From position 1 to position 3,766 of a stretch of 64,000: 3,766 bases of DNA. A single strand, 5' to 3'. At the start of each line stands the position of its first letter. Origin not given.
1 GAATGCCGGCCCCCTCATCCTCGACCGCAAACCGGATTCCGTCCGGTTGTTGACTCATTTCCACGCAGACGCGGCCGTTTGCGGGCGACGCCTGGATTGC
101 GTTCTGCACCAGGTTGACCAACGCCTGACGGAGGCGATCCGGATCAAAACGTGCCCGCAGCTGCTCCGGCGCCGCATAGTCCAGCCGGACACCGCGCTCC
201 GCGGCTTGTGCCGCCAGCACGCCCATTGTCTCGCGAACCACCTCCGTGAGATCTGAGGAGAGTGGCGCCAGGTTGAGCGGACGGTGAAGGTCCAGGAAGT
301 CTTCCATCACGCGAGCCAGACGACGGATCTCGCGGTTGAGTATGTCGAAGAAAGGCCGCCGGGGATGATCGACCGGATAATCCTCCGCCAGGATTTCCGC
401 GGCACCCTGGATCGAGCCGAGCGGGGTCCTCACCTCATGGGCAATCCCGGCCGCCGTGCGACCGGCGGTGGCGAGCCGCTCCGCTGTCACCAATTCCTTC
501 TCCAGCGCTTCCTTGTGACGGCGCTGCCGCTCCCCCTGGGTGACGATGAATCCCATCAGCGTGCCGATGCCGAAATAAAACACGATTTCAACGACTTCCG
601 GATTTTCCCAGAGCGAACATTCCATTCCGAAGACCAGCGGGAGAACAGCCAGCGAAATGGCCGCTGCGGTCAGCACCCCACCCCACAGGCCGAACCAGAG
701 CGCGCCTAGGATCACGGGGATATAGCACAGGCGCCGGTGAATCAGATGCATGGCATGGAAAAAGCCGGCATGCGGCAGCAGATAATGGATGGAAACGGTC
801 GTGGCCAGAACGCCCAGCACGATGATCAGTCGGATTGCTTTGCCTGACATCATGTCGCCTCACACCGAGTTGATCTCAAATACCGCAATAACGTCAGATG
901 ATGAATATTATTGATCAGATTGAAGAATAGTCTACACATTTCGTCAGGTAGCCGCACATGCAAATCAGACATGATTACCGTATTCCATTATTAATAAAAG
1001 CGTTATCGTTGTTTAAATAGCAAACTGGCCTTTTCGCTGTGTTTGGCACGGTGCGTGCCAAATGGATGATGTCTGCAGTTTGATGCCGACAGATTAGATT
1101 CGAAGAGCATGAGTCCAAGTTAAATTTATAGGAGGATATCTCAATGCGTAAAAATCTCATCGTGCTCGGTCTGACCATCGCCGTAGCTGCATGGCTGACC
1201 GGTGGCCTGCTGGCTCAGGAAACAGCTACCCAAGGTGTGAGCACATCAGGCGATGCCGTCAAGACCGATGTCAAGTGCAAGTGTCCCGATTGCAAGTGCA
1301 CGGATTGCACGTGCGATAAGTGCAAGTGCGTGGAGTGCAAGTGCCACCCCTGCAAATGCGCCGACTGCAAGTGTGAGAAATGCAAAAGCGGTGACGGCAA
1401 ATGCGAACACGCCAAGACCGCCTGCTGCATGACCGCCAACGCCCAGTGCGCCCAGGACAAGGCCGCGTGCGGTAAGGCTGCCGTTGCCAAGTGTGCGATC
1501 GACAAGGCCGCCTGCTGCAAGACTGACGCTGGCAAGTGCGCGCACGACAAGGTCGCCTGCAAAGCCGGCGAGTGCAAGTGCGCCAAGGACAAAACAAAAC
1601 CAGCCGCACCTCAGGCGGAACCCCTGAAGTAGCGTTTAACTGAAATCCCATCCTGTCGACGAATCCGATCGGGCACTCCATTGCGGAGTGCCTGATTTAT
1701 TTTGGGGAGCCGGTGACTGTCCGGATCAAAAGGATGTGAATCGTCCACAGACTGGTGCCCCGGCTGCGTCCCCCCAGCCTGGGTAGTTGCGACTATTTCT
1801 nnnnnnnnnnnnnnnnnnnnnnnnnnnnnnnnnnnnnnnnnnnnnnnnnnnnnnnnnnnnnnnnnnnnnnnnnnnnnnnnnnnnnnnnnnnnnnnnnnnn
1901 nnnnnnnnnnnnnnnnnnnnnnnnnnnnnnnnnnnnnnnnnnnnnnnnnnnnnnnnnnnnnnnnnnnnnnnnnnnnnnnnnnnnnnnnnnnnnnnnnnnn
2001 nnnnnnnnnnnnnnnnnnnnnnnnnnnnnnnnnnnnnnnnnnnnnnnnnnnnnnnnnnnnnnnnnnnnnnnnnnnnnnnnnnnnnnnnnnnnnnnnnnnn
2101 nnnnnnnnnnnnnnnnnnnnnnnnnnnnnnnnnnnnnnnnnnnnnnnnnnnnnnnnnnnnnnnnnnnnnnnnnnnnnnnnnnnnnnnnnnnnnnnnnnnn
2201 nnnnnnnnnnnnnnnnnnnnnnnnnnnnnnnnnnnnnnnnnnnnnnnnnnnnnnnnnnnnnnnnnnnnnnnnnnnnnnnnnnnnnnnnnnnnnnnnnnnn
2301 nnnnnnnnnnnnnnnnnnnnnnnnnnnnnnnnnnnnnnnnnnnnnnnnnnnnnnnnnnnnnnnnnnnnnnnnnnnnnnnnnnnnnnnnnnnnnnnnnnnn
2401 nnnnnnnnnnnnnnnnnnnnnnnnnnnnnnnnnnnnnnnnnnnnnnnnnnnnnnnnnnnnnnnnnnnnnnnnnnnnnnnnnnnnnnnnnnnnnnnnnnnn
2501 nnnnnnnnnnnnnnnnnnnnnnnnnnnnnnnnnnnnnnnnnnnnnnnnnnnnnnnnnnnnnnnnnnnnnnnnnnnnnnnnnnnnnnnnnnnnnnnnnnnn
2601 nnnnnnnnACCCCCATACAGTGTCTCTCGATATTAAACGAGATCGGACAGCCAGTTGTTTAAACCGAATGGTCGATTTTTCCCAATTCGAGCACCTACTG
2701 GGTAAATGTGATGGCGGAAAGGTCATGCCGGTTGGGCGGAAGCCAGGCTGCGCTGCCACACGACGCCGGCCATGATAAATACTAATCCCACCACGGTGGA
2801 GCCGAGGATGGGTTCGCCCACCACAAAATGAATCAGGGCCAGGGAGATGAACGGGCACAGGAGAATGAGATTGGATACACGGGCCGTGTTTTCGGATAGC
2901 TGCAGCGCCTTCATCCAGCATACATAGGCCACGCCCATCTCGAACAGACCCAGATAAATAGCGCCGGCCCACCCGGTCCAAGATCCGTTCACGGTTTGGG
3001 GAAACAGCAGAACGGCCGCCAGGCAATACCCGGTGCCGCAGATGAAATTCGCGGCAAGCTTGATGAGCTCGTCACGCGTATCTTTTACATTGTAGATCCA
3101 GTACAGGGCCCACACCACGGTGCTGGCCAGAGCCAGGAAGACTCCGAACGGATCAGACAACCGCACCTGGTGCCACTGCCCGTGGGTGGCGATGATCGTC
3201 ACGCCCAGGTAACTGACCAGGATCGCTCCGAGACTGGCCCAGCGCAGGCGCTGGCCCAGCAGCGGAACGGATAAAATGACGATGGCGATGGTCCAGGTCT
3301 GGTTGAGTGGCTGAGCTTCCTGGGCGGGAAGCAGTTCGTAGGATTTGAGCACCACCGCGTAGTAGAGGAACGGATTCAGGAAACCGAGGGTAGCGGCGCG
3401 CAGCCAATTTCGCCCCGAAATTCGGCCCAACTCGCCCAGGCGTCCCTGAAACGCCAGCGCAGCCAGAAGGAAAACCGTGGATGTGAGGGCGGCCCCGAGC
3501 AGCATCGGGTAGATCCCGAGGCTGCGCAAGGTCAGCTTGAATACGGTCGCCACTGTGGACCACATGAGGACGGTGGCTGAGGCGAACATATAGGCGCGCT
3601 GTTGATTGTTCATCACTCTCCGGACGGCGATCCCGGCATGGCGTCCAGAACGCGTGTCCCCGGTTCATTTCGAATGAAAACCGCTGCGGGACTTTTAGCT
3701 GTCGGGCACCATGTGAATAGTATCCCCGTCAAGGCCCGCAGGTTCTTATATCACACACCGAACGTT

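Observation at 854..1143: AT-rich divergent control region with a perfect 9-3-9 palindrome between a histidine kinase and the Cys-rich protein gene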

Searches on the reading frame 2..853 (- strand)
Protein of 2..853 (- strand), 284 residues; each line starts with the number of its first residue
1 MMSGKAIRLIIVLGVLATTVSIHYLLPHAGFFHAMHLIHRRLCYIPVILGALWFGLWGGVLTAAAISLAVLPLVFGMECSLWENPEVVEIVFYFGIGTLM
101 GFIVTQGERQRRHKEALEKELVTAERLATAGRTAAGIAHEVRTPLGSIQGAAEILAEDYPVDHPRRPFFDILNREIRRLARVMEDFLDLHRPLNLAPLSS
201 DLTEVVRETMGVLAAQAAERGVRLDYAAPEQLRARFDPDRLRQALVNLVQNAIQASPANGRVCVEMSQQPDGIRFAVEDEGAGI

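Call 9: search_protein_families(library=pfam, proteins=[window:2-853:-], max_evalue=0.01)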
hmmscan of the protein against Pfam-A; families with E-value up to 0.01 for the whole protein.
window:2-853:- (284 aa): 3 families
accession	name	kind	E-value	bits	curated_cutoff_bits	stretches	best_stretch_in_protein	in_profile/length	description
PF00512.31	HisKA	-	1e-14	54.8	26.9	1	132-191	4-62/66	His Kinase A (phospho-acceptor) domain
PF02518.31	HATPase_c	-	2.2e-08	34.9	26.4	1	237-284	2-49/111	Histidine kinase-, DNA gyrase B-, and HSP90-like ATPase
PF13589.12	HATPase_c_3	-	0.0083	16.6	25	0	242-284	4-45/137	Histidine kinase-, DNA gyrase B-, and HSP90-like ATPase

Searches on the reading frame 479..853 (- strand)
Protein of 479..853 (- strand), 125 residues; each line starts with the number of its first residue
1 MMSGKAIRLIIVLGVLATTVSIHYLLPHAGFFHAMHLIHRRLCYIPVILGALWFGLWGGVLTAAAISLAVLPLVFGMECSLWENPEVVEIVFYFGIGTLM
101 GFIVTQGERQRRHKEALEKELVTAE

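Call 35: find_related_loci(query=A4, collection=metagenome_contigs, flank=3000)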
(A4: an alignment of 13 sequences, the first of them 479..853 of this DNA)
Query A4 (125 aa) in metagenome_contigs; peptide patterns used: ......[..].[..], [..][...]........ (x = any residue, [..] = any of these).
332 stretches matched a pattern; 147 encode a relative of the query (tblastn E <= 1e-3); the best 80 are kept; 80 distinct loci.
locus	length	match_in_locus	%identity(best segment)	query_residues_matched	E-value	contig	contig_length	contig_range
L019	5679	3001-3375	100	1-125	5e-82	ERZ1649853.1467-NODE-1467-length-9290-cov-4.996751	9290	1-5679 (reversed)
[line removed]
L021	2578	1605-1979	96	1-125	7e-80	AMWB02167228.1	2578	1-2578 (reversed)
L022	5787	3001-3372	96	2-125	6e-78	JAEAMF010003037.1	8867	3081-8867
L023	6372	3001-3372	95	2-125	7e-78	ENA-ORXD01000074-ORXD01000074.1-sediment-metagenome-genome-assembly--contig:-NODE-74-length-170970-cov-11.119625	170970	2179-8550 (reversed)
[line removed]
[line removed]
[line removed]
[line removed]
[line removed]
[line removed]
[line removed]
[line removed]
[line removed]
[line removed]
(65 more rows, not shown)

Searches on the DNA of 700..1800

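Call 60: search_rna_families(source=window, start=700, end=1800, threshold=evalue, max_evalue=1)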
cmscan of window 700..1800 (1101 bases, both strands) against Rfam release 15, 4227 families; matches with E-value up to 1: 1.
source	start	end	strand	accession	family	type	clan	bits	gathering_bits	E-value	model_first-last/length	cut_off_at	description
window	1449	1574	+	RF02886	npcTB_6715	Gene; sRNA;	-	15.2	72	0.3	1-212/212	no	Mycobacterium sRNA 6715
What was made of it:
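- There is no Rfam match (call 60).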

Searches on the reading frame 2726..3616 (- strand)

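Call 9: search_protein_families(library=pfam, proteins=[window:2726-3616:-], max_evalue=0.01)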
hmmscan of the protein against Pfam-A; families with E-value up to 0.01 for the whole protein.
window:2726-3616:- (297 aa): 1 family
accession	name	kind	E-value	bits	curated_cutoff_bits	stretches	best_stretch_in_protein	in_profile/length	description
PF00892.27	EamA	-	4.5e-31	108.4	28.2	2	8-143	3-134/135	EamA-like transporter family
